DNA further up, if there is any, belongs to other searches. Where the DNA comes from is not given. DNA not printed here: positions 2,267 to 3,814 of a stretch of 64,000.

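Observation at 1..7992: Seven-gene minus-strand operon TetR / FadN-like / thiolase / M24 hydrolase / SDR / HBD-like / Old Yellow Enzyme: a second, differently composed ring-reduction and cleavage set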

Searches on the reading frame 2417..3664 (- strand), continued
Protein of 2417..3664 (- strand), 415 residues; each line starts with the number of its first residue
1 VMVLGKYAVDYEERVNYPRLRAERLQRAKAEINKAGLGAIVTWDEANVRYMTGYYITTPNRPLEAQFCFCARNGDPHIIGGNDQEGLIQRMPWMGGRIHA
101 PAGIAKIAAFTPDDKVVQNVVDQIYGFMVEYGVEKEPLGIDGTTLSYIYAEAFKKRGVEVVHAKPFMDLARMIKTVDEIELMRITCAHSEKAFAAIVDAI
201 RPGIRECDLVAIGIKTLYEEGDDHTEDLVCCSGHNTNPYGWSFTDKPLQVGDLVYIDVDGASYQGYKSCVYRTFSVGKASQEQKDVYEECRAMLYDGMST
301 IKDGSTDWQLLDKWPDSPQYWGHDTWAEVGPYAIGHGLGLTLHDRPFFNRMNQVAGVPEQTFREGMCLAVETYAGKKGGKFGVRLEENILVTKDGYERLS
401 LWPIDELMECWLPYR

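Call 64: predict_structure(alignment_id=A1)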
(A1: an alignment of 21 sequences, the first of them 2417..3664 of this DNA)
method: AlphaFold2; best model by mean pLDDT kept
length: 415 residues; sequences in the alignment: 21
mean_pLDDT: 88.5   pTM: 0.87
mean pLDDT of the five models: 88.5, 82.4, 81.5, 75.2, 74.7
residues with pLDDT >= 90: 261; 70-90: 125; 50-70: 18; < 50: 11
segments of 3 or more residues with pLDDT < 50: 1-8, 413-415
pLDDT, mean of each block of 10 residues (from residue 1): 42 86 94 96 93 79 90 94 78 90 92 97 98 98 95 97 92 94 89 90 90 89 72 66 82 89 83 91 95 97 97 95 90 91 91 92 97 88 93 95 84 47
secondary structure, 60 per line:
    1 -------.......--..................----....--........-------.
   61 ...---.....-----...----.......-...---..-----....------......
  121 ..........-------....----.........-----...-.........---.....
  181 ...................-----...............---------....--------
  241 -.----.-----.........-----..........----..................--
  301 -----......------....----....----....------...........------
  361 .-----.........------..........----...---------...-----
elements in order: H8-14 H17-34 E39-42 H45-52 H60-63 E67-71 E77-79 H84-90 H105-108 H115-130 E138-141 H146-154 E160-162 H164-172 H176-199 H206-219 E229-232 E253-261 E267-276 H281-298 H307-311 H318-321 H326-329 E334-337 E344-349 H350-354 E367-375 E382-391 E396-398 E408-410

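Call 70: fold_search(model_id=the predicted structure, library=pdb)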
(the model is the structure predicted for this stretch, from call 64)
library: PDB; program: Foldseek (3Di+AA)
matches with E <= 10: 835; with E <= 0.001: 211
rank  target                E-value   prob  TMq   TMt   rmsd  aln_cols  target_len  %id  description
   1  3q6d_D                2.0e-26  1.00  0.72  0.84   3.4       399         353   24  Xaa-Pro dipeptidase from Bacillus anthracis. (released 2011-02-02)
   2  4b28                  1.1e-25  1.00  0.78  0.75   4.1       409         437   21  Crystal structure of DMSP lyase RdDddP from Roseobacter denitrificans (released 2012-07-25)
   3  3q6d_C                1.8e-25  1.00  0.71  0.82   3.9       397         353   25  Xaa-Pro dipeptidase from Bacillus anthracis. (released 2011-02-02)
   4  4ege                  2.2e-25  1.00  0.71  0.79   4.4       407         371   22  Crystal Structure of Dipeptidase PepE from Mycobacterium ulcerans (released 2012-04-25)
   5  4rzy_A                5.9e-25  1.00  0.82  0.78   3.9       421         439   22  Crystal structure of metallopeptidase-like dimethylsulphoniopropionate (DMSP) lyase RlDddP in complex with MES (released 2015-08-05)
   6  4s01_A                8.0e-25  1.00  0.82  0.78   3.6       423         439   21  Crystal structure of metallopeptidase-like dimethylsulphoniopropionate (DMSP) lyase RlDddP mutant D377N in complex wit (released 2015-08-05)
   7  4s00_A                8.0e-25  1.00  0.82  0.78   3.8       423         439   22  Crystal structure of metallopeptidase-like dimethylsulphoniopropionate (DMSP) lyase RlDddP mutant Y366A in complex wit (released 2015-08-05)
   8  1wy2_A                3.5e-24  1.00  0.67  0.78   4.3       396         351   23  Crystal Structure of the Prolidase from Pyrococcus horikoshii OT3 (released 2005-02-22)
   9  2zsg_A                4.7e-24  1.00  0.69  0.79   4.3       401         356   19  Crystal structure of X-Pro aminopeptidase from Thermotoga maritima MSB8 (released 2008-10-14)
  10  3q6d_A                5.3e-24  1.00  0.71  0.82   3.6       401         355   25  Xaa-Pro dipeptidase from Bacillus anthracis. (released 2011-02-02)
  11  5cnx_A                5.3e-24  1.00  0.72  0.82   3.6       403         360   22  Crystal structure of Xaa-Pro aminopeptidase from Escherichia coli K12 (released 2016-07-20)
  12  1pv9_A                1.0e-23  1.00  0.67  0.81   4.8       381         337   24  Prolidase from Pyrococcus furiosus (released 2004-03-23)
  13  4fkc                  1.6e-23  1.00  0.70  0.77   4.7       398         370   20  Recombinant prolidase from Thermococcus sibiricus (released 2012-11-07)
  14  1kp0_A                1.7e-23  1.00  0.69  0.71   5.2       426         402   17  The Crystal Structure Analysis of Creatine Amidinohydrolase from Actinobacillus (released 2002-07-31)
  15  5cdl                  2.2e-23  1.00  0.68  0.79   4.6       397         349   22  Proline dipeptidase from Deinococcus radiodurans (selenomethionine derivative) (released 2016-08-10)
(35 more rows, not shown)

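Call 71: search_solved_structures(query=window:2417-3661:-, max_evalue=1e-10, show_alignments=5)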
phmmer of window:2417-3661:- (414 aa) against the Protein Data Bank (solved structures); distinct sequences matched with E-value up to 1e-10: 23.
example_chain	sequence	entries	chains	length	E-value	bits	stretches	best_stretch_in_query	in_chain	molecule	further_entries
1pv9_A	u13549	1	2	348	3e-27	98.9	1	132-399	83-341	Xaa-Pro dipeptidase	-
1wy2_A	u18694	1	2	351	2.9e-24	89.1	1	135-399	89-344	Xaa-Pro dipeptidase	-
3q6d_A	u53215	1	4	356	2.9e-24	89.1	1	119-402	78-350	Proline dipeptidase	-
5cdl_A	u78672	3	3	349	5.8e-22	81.5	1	168-399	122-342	Proline dipeptidase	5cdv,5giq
5giu_A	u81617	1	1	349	6.2e-22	81.4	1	168-399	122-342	Proline dipeptidase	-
2zsg_A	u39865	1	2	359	1.9e-20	76.5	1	169-402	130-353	Aminopeptidase P, putative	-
4ege_A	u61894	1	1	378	3.1e-17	65.9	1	156-398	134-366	Dipeptidase PepE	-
4s01_A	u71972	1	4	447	2.1e-16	63.2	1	14-406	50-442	Peptidase M24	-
4rzy_A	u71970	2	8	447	3.3e-16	62.6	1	14-406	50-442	Peptidase M24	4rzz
4s00_A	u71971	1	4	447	3.5e-16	62.5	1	14-406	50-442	Peptidase M24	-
7k3u_A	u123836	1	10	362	4.3e-15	58.9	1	157-398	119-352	Aminopeptidase P family protein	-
7n02_A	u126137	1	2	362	7.9e-15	58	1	157-398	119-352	Aminopeptidase P family protein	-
6xmr_A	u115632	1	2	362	8e-15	58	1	157-398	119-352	Aminopeptidase P family protein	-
4zng_C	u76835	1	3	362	8.1e-15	58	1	157-398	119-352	Prolidase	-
4rgz_A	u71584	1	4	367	1.4e-14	57.2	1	152-395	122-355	Xaa-Pro aminopeptidase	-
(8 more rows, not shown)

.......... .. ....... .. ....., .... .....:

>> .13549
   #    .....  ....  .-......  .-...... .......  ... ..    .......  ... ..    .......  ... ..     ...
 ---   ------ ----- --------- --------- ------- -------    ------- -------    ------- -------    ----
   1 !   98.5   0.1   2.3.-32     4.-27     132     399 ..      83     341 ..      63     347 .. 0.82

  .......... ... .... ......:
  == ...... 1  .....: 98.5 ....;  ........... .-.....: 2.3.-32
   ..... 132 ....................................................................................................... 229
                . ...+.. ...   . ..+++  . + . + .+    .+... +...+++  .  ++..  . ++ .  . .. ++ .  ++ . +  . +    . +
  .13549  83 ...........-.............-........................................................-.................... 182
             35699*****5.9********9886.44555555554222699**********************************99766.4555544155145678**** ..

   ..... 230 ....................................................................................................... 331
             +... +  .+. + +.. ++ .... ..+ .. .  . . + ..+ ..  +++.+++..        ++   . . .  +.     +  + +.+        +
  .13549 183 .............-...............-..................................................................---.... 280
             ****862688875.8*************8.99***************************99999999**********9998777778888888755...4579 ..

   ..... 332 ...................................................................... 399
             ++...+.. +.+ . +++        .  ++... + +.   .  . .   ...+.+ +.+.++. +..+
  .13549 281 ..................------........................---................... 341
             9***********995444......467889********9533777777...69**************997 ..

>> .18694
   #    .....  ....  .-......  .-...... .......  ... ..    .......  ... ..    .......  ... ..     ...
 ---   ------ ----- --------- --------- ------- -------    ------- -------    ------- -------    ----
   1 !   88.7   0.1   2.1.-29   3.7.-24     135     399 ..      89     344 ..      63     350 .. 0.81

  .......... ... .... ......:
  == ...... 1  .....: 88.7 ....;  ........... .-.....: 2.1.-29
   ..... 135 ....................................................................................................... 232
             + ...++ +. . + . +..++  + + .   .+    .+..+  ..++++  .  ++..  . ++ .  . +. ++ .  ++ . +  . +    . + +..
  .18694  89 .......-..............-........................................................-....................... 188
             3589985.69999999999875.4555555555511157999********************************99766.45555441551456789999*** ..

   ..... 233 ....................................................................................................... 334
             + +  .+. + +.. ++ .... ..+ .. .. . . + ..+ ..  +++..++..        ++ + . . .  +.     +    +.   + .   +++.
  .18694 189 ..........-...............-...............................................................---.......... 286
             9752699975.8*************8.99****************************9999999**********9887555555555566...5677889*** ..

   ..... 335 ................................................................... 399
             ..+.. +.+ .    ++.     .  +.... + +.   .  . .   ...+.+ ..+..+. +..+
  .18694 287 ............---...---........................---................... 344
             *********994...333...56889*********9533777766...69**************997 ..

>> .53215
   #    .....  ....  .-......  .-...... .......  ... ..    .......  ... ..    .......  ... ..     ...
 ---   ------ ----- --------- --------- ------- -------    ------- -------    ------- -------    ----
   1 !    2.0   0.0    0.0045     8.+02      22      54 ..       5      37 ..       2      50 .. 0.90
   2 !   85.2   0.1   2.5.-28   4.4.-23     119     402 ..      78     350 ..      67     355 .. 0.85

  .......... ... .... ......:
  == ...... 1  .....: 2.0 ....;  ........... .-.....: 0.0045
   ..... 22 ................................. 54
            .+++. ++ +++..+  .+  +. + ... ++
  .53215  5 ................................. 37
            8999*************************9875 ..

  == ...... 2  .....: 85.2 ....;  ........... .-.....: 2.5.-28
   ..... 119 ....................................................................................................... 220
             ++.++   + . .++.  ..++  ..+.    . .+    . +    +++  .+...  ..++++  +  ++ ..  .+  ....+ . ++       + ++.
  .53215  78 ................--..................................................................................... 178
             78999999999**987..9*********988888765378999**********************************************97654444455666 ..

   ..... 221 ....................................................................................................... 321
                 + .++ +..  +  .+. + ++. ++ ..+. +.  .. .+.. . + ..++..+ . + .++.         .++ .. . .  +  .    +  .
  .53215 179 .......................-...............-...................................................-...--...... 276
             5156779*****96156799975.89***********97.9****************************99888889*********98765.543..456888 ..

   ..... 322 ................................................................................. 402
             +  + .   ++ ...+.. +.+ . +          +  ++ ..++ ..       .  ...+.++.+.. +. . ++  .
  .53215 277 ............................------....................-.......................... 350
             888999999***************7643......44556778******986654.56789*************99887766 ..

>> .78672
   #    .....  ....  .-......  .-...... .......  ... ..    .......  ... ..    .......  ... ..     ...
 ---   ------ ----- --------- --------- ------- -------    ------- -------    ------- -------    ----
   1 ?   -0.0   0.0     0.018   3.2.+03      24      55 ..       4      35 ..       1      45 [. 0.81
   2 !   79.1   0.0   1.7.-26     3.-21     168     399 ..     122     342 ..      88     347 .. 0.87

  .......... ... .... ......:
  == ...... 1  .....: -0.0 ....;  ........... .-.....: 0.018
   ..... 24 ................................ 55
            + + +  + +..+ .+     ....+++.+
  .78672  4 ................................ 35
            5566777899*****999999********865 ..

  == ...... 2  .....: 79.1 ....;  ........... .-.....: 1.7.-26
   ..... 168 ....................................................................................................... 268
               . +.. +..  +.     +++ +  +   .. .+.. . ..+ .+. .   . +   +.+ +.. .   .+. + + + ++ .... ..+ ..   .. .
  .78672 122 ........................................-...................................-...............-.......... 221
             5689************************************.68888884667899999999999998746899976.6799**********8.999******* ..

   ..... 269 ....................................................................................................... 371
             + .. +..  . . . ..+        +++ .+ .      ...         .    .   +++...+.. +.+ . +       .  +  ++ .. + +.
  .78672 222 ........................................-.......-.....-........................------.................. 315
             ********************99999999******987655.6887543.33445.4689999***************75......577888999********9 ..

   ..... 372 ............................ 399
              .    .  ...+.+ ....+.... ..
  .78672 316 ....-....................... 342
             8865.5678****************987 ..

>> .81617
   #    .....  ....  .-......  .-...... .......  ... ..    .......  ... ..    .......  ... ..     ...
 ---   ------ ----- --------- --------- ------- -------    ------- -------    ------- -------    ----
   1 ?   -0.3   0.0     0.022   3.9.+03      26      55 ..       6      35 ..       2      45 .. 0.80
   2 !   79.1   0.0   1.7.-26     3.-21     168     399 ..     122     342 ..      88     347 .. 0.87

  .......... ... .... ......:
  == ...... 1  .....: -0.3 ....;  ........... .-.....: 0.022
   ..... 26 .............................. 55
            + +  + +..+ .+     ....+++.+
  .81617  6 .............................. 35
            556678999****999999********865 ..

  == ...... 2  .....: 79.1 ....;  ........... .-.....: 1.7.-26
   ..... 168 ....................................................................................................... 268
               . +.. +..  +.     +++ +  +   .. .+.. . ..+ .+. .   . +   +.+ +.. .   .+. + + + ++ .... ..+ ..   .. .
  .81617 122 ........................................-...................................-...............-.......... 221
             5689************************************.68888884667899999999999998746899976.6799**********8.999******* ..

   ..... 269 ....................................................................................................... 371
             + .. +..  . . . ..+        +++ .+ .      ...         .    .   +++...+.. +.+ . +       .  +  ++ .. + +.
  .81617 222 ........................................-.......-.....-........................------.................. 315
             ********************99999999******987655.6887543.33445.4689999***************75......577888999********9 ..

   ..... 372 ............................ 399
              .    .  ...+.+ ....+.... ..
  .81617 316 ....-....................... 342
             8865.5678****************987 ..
